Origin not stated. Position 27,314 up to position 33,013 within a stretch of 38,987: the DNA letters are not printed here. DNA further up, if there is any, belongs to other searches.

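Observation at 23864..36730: One 12.9-kb ORF encodes a 4,288-aa anchored giant protein with no recognisable family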

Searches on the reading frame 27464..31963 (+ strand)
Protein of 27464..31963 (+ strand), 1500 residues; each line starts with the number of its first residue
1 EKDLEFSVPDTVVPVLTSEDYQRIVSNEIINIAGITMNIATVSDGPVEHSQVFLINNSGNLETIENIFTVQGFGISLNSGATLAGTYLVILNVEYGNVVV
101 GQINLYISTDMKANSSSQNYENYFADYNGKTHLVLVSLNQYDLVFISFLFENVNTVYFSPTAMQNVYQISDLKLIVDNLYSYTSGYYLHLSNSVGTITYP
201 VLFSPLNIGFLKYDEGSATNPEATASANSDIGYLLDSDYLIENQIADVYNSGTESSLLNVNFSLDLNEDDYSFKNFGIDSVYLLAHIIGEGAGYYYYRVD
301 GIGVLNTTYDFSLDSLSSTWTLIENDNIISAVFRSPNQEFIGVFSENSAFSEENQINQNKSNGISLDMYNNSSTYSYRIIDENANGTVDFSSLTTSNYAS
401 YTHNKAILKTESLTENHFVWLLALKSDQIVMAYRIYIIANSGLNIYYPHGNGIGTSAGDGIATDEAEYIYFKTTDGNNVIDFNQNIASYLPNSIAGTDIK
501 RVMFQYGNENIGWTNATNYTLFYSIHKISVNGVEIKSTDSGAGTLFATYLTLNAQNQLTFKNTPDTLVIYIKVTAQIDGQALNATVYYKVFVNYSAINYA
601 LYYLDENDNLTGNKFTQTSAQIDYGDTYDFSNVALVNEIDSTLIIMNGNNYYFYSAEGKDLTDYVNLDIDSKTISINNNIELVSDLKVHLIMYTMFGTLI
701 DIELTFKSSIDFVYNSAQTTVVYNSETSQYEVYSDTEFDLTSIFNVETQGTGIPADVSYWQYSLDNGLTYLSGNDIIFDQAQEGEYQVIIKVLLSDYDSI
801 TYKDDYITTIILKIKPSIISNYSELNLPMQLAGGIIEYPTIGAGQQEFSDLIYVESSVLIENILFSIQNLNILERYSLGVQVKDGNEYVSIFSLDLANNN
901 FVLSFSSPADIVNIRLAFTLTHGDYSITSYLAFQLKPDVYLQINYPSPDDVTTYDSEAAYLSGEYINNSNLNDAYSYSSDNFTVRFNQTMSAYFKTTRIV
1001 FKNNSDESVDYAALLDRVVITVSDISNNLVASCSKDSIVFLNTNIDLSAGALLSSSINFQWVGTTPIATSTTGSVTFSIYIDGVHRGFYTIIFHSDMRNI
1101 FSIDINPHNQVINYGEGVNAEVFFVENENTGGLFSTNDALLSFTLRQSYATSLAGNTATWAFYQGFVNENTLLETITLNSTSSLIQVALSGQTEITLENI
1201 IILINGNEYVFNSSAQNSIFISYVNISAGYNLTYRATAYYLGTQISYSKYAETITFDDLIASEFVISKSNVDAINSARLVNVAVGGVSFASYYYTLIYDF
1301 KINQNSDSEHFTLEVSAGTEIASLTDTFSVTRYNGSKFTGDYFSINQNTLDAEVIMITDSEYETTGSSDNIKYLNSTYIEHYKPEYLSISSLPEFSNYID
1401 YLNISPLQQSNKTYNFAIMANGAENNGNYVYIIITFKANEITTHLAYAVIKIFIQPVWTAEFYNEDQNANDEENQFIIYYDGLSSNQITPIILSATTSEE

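Call 27: find_homologous_proteins(query=window:27464-31963:+, max_evalue=0.001)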
Query window:27464-31963:+: 8000 candidates shared short words with the query, none scored E <= 0.001.

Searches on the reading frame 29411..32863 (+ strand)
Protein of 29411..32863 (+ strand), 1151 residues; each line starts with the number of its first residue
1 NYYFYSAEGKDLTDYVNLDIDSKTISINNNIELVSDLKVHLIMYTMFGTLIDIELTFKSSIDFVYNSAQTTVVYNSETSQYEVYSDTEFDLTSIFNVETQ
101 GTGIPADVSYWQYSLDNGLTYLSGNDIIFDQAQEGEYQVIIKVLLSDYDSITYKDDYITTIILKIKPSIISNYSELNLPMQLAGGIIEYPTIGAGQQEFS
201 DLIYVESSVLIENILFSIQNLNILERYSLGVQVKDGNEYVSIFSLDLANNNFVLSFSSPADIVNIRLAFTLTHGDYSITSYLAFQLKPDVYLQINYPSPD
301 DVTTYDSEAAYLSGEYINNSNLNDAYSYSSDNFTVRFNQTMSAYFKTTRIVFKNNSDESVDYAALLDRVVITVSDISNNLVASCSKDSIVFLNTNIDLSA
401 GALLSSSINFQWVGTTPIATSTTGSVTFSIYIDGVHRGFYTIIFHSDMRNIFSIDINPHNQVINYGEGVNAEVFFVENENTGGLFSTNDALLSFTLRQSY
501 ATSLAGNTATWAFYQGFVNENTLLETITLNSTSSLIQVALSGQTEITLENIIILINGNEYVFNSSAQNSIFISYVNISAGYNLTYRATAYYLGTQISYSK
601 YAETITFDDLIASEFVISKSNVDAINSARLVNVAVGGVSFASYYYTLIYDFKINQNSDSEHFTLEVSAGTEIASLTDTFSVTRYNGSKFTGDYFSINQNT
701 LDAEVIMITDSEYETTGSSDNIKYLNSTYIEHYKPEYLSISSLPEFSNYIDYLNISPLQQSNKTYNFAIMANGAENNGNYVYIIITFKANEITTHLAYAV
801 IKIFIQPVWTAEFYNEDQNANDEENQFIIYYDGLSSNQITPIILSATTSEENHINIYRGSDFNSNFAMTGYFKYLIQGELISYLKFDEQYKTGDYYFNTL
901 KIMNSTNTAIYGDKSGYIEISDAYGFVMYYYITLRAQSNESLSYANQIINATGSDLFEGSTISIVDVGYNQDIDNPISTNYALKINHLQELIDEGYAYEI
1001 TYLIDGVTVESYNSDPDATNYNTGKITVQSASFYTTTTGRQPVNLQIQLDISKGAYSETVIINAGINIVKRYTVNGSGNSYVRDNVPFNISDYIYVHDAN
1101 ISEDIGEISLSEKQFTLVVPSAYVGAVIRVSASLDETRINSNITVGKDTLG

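Call 83: predict_structure(alignment_id=A6)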
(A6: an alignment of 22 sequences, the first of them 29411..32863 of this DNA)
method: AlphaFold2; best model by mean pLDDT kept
length: 1151 residues; sequences in the alignment: 22
mean_pLDDT: 82.6   pTM: 0.52
mean pLDDT of the five models: 82.6, 82.0, 81.8, 80.0, 79.5
residues with pLDDT >= 90: 316; 70-90: 678; 50-70: 137; < 50: 20
segments of 3 or more residues with pLDDT < 50: 1-10, 1014-1019
pLDDT, mean of each block of 10 residues (from residue 1): 33 76 81 83 76 83 76 72 86 81 81 86 86 86 88 87 88 92 82 75 90 91 89 91 90 89 92 90 91 89 87 72 61 82 86 87 85 85 67 54 80 82 91 89 94 92 87 80 83 92 86 93 90 88 90 94 91 88 91 90 89 86 90 91 92 89 91 91 87 85 91 80 86 76 58 90 90 90 90 80 91 91 92 84 84 83 73 87 80 63 88 89 90 87 86 83 83 59 87 83 72 49 76 76 86 85 86 70 61 75 68 63 79 61 68 51
secondary structure, 60 per line:
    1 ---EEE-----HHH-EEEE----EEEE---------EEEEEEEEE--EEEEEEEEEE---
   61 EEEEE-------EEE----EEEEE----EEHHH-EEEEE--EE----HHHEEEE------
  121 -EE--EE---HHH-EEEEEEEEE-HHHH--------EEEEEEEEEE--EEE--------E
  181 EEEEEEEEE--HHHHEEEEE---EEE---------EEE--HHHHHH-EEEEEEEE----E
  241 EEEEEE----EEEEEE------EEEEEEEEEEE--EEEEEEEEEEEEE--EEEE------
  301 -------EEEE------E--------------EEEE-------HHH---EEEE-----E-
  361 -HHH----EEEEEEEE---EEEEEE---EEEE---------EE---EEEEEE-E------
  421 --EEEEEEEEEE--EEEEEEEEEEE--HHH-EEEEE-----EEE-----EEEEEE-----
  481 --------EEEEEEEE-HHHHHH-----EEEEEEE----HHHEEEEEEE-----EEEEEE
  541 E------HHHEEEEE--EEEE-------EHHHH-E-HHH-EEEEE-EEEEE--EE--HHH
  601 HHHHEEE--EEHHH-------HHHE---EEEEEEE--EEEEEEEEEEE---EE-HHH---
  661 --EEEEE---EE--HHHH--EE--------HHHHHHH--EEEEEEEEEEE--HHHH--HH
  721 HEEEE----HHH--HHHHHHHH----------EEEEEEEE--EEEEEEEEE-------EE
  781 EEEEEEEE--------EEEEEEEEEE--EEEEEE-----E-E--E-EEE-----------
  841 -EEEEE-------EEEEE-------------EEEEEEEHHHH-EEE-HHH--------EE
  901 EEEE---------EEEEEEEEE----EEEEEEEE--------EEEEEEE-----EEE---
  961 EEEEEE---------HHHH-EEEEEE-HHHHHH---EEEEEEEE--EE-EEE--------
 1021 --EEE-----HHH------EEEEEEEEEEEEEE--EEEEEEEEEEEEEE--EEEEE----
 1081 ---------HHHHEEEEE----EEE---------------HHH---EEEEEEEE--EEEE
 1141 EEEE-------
elements in order (helices of 4 or more, strands of 3 or more residues): E4-6 E16-19 E24-27 E37-45 E48-57 E61-65 E73-75 E80-84 E95-99 E111-114 E135-143 H145-148 E157-166 E169-171 E180-189 H192-195 E196-200 E204-206 E216-218 H221-226 E228-235 E240-246 E251-256 E263-273 E276-288 E291-294 E308-311 E333-336 E350-353 E369-376 E380-385 E389-392 E407-412 E423-432 E435-445 E452-456 E462-464 E470-475 E489-496 H498-503 E509-515 E523-529 E535-541 E551-555 E558-561 H570-573 E581-585 E587-591 H598-604 E605-607 E629-635 E638-648 E663-667 H675-678 H691-697 E700-710 H713-716 E722-725 H735-742 E753-760 E763-771 E779-788 E797-806 E809-814 E827-829 E842-846 E854-858 E872-878 H879-882 E884-886 E899-904 E914-922 E927-934 E943-949 E955-957 E961-966 H976-979 E981-986 H988-993 E997-1004 E1010-1012 E1023-1025 E1040-1053 E1056-1069 E1072-1076 H1090-1093 E1094-1098 E1103-1105 E1127-1134 E1137-1144

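Call 86: fold_search(model_id=the predicted structure, library=pdb)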
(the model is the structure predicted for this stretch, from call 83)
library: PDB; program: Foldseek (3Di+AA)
matches with E <= 10: 1808; with E <= 0.001: 348
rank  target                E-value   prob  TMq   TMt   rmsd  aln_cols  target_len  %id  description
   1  9ijj_4H               1.2e-14  1.00  0.13  0.06  36.6      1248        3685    8  In situ structure of the central apparatus in mouse sperm axoneme. (released 2025-06-04)
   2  6e6b_A                2.0e-13  1.00  0.09  0.15  26.6       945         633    8  Crystal structure of the Protocadherin GammaB4 extracellular domain (released 2019-04-10)
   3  3b43                  9.0e-13  1.00  0.11  0.18  28.4       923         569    7  I-band fragment I65-I70 from titin (released 2008-01-22)
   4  9fly_A                1.6e-12  1.00  0.10  0.12  41.1      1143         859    8  CryoEM structure of the base (4151-5009) in the grappling hook protein A (GhpA) in the bacterium Aureispira sp. CCB-QB (released 2024-10-16)
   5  7sqc_2B               2.1e-12  1.00  0.13  0.18  28.6       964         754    8  Ciliary C1 central pair apparatus isolated from Chlamydomonas reinhardtii (released 2022-04-13)
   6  7sqc_2A               2.2e-12  1.00  0.13  0.17  29.4       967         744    8  Ciliary C1 central pair apparatus isolated from Chlamydomonas reinhardtii (released 2022-04-13)
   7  6e6b_B                7.2e-12  1.00  0.10  0.15  26.1       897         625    8  Crystal structure of the Protocadherin GammaB4 extracellular domain (released 2019-04-10)
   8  7som_D                1.9e-11  1.00  0.11  0.09  51.2      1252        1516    7  Ciliary C2 central pair apparatus isolated from Chlamydomonas reinhardtii (released 2022-04-13)
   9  8k53_B                2.1e-11  1.00  0.11  0.17  37.5       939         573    8  Structure of the Dimeric Human CNTN2 Ig 1-6-FNIII 1-2 Domain in an Asymmetric State (released 2023-12-06)
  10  6vg4_A                3.8e-11  1.00  0.09  0.13  32.8       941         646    9  Human protocadherin 10 ectodomain (released 2020-03-11)
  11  8k3j_A                5.2e-11  1.00  0.11  0.17  39.5       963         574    7  Structure of human CNTN2 immunoglobulin domains 1-6 homo-dimer (released 2024-07-17)
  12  7q61_A                5.2e-11  1.00  0.10  0.09  66.7      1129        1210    8  Structure of TEV conjugated A2ML1 (A2ML1-TC) (released 2022-04-20)
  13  6vg1_A                7.7e-11  1.00  0.09  0.14  26.6       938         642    9  xenopus protocadherin 8.1 EC1-6 (released 2020-03-11)
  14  9g93_A                8.5e-11  1.00  0.10  0.16  45.2       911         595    8  CryoET structure of the in vitro grown Bacillus anthracis Sap S-layer (released 2024-12-18)
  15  7ol4_A                1.1e-10  1.00  0.11  0.18  37.5       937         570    7  Mouse contactin-1 neurofascin-155 immunoglobulin domains adhesion complex (released 2022-12-14)
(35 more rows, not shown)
